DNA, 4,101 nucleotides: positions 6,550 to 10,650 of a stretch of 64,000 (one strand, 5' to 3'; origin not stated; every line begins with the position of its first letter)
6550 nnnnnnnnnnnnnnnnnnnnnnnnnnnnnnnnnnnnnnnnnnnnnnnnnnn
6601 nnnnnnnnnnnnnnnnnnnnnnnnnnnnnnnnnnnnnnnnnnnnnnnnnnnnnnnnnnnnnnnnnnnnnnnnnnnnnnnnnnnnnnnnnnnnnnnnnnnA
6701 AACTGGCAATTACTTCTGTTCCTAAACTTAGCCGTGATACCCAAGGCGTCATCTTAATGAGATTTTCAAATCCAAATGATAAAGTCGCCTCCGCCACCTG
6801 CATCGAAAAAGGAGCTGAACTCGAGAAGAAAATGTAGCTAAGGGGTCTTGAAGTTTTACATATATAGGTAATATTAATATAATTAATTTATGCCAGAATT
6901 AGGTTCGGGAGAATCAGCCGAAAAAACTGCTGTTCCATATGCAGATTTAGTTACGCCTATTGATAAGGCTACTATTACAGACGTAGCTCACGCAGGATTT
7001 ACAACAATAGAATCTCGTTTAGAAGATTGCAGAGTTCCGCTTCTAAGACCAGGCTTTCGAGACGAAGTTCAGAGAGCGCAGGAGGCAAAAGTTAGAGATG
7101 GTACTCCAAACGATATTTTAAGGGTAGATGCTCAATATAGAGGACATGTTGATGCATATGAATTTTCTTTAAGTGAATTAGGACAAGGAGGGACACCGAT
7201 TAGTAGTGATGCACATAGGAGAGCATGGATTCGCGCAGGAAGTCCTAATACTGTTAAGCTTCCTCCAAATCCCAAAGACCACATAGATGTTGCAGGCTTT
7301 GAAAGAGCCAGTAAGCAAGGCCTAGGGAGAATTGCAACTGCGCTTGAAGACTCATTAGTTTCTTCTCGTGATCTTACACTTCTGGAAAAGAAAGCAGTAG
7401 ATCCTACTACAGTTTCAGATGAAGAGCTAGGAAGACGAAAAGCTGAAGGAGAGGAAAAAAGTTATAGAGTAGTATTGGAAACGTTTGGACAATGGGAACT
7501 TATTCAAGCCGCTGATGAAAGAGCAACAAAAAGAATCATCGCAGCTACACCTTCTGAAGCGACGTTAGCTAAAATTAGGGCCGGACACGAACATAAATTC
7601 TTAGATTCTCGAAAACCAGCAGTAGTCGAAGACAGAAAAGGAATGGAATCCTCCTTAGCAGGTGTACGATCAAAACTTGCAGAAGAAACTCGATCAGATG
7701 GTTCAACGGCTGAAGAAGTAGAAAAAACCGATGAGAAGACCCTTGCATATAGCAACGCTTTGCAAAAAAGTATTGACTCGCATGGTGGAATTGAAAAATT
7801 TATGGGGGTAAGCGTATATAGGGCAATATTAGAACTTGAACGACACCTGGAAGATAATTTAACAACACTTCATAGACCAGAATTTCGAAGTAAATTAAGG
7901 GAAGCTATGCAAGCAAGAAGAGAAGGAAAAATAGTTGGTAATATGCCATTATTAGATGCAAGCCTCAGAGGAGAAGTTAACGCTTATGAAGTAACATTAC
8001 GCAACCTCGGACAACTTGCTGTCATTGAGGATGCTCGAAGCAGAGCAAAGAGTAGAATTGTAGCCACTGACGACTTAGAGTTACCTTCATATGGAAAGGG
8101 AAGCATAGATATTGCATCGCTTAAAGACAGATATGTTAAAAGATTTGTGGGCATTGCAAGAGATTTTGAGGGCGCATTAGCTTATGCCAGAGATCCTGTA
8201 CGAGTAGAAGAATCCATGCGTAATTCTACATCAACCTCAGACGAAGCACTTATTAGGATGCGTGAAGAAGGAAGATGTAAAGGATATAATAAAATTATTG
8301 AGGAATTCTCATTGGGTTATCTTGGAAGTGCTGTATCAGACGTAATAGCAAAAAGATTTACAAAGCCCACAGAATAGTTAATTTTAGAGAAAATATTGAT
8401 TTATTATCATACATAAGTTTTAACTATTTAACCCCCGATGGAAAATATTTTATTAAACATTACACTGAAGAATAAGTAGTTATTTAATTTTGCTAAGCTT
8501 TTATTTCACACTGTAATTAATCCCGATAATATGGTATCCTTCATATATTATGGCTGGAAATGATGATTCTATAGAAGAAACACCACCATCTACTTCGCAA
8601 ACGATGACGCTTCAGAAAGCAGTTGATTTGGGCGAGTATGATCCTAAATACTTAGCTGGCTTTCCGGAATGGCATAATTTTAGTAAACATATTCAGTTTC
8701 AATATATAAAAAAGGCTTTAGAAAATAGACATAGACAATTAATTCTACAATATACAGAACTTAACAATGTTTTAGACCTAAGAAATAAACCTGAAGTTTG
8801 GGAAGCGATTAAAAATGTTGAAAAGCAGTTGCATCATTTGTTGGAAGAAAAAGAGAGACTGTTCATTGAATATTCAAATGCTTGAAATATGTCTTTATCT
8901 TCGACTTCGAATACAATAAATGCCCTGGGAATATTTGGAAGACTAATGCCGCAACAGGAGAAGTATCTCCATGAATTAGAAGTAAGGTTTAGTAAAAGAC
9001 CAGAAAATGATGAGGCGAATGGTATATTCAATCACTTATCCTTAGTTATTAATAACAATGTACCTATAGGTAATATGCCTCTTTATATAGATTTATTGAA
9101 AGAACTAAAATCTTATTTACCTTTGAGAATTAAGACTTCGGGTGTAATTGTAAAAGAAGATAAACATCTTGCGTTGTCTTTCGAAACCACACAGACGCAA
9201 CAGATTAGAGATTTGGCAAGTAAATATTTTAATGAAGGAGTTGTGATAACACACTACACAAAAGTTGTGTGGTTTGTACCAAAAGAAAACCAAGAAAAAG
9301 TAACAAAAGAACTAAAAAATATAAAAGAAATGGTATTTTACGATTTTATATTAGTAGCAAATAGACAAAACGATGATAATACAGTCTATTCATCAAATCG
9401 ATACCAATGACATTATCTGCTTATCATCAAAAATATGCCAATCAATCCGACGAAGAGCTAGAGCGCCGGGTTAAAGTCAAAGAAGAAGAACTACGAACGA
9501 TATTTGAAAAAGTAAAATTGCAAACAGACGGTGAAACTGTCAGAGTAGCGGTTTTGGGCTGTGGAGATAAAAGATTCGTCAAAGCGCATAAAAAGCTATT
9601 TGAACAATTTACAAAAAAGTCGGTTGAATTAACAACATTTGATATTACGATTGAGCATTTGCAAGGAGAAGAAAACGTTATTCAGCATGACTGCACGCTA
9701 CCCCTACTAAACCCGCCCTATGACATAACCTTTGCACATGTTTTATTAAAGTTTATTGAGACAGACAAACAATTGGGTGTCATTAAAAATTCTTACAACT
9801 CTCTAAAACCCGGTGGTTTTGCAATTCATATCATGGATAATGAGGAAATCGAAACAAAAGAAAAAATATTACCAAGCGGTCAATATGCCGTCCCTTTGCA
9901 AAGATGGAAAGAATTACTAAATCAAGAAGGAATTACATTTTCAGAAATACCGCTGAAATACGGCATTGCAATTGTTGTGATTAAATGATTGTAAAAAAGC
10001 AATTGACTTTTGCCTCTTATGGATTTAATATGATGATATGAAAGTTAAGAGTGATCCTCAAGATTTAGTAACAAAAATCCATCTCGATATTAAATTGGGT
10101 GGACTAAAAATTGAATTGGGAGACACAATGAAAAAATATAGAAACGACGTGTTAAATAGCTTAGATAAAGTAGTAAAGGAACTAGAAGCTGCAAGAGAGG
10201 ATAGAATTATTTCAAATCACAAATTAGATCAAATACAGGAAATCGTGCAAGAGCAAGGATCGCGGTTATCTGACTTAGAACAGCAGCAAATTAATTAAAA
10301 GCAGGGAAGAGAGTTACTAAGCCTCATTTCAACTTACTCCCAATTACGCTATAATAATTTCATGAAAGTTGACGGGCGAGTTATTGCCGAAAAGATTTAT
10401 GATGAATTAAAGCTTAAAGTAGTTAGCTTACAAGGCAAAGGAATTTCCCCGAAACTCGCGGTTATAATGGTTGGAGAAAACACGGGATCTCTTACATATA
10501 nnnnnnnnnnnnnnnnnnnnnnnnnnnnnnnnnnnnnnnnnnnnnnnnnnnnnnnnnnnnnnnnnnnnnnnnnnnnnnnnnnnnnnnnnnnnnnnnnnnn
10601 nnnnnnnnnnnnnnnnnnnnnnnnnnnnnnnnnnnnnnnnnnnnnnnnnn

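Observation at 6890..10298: Uncharacterised five-gene island wedged between gyrA and folD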

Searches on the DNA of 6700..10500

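Call 86: search_rna_families(source=window, start=6700, end=10500, threshold=evalue, max_evalue=1)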
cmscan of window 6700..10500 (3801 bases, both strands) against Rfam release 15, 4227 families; matches with E-value up to 1: 1.
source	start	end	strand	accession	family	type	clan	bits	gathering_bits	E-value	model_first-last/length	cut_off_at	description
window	9001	9090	+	RF01288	snoR31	Gene; snRNA; snoRNA; CD-box;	-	24.1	44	0.96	1-93/93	no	Small nucleolar RNA snoR31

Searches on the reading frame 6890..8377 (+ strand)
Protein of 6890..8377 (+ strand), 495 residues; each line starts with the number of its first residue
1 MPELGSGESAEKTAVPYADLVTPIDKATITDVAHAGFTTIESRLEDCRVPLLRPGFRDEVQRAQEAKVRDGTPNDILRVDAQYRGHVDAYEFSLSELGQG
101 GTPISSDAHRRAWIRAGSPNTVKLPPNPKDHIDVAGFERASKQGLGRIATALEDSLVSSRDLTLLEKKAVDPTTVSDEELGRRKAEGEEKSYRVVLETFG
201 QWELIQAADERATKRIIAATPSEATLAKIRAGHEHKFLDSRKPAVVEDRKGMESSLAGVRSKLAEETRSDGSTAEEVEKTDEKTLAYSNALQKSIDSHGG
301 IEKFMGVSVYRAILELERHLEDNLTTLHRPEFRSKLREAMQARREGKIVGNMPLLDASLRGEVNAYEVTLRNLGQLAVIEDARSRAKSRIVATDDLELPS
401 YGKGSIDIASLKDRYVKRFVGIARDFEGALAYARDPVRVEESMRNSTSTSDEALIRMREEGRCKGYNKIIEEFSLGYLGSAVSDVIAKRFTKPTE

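Call 3: search_protein_families(library=pfam, proteins=[window:6890-8377:+], max_evalue=1)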
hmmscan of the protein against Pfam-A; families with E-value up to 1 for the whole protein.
window:6890-8377:+ (495 aa): 0 families

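Call 4: search_protein_families(library=ncbifam, proteins=[window:6890-8377:+], max_evalue=1)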
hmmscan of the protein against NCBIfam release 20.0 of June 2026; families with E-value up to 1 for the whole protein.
window:6890-8377:+ (495 aa): 0 families

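Call 5: search_protein_families(library=padloc, proteins=[window:6890-8377:+], max_evalue=1)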
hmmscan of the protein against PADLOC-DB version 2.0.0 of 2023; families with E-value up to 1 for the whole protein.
window:6890-8377:+ (495 aa): 1 family
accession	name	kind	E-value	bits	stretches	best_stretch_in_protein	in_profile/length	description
PDLC03144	Specificity_I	-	0.018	12.6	1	364-451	12-102/388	Type I specificity subunit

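Call 6: search_protein_families(library=phrogs, proteins=[window:6890-8377:+], max_evalue=1)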
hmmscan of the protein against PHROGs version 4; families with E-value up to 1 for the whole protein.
window:6890-8377:+ (495 aa): 0 families

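Call 9: find_homologous_proteins(query=window:6890-8377:+, max_evalue=0.001)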
Query window:6890-8377:+ (495 aa): 1 proteins with E <= 0.001 among 8000 candidates.
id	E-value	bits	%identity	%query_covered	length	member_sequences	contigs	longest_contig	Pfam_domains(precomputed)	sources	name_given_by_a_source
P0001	0.0e+0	1074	100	100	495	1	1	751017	-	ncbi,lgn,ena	-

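Call 13: find_encoding_contigs(protein=P0001, flank=10000, max_places=5)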
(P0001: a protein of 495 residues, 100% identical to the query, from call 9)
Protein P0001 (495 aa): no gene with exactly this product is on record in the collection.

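Call 27: list_cluster_members(proteins=[window:6890-8377:+, window:8550-8885:+, window:8889-9410:+, window:9407-9988:+, window:10038-10298:+, window:10362-11216:+, window:4276-6837:+])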
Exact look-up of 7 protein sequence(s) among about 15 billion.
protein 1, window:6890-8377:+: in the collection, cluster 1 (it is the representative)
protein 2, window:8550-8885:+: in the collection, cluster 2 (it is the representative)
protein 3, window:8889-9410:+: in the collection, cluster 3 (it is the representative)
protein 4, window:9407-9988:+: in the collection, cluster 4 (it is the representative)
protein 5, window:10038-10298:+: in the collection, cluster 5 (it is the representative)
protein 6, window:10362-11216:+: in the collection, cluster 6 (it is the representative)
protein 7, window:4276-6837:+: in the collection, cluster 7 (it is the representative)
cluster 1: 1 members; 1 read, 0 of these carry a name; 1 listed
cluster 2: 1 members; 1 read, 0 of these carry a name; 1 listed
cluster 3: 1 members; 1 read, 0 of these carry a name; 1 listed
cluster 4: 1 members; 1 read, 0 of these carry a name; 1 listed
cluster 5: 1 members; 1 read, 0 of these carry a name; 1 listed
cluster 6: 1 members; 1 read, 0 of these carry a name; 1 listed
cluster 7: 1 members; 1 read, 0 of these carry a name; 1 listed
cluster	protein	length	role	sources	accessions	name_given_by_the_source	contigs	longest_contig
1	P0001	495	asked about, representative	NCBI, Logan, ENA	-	-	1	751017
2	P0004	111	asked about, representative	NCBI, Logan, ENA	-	-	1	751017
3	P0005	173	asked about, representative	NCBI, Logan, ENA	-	-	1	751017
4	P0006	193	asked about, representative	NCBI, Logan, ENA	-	-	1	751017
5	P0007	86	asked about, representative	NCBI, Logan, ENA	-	-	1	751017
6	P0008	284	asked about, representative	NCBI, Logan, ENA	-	-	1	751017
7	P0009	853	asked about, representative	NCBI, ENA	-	-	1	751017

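Call 35: find_related_loci(query=window:6890-8377:+, collection=viral_contigs, flank=5000)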
Query window:6890-8377:+ (495 aa) in viral_contigs; peptide patterns used: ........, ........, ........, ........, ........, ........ (x = any residue, [..] = any of these).
10 stretches matched a pattern, but none encodes a relative of the query by tblastn (E <= 1e-3).

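Call 68: search_solved_structures(query=window:6890-8377:+, max_evalue=10)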
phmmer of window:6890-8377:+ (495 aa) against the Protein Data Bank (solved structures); distinct sequences matched with E-value up to 10: 1.
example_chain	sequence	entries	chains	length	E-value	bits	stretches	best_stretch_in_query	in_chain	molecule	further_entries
8zvi_A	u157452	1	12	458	0.22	14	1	239-327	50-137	Major capsid protein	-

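Call 74: search_dna_similar(query=window:6890-8377:+, collection=phages, mode=protein, max_evalue=0.01, max_rows=5)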
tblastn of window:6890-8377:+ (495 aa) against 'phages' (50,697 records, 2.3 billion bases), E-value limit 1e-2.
No match.

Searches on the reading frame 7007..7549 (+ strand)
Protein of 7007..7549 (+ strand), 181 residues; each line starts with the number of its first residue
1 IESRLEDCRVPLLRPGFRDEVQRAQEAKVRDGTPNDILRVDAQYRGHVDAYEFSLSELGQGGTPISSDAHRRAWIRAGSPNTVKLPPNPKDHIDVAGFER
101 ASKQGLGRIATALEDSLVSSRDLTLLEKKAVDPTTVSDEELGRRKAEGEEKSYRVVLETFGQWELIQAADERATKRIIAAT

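Call 90: search_solved_structures(query=A5, max_evalue=10)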
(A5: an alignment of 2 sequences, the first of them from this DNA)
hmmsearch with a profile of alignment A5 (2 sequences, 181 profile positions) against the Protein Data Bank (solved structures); distinct sequences matched with E-value up to 10: 5.
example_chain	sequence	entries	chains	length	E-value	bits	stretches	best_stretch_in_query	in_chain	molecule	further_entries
8rjx_A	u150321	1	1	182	0.053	16.5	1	91-174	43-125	Osmotically-inducible protein Y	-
6qpw_A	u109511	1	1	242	0.18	14.7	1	94-153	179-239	Structural maintenance of chromosomes protein,Structural maintenance of chromosomes protei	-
2lmg_A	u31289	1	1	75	0.23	14.4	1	12-67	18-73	Heat shock 70 kDa protein 1A/1B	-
6qpq_A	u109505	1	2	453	0.44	13.5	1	94-153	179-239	Structural maintenance of chromosomes protein,Structural maintenance of chromosomes protei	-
3lof_A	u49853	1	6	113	0.46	13.4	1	13-67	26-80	Heat shock 70 kDa protein 1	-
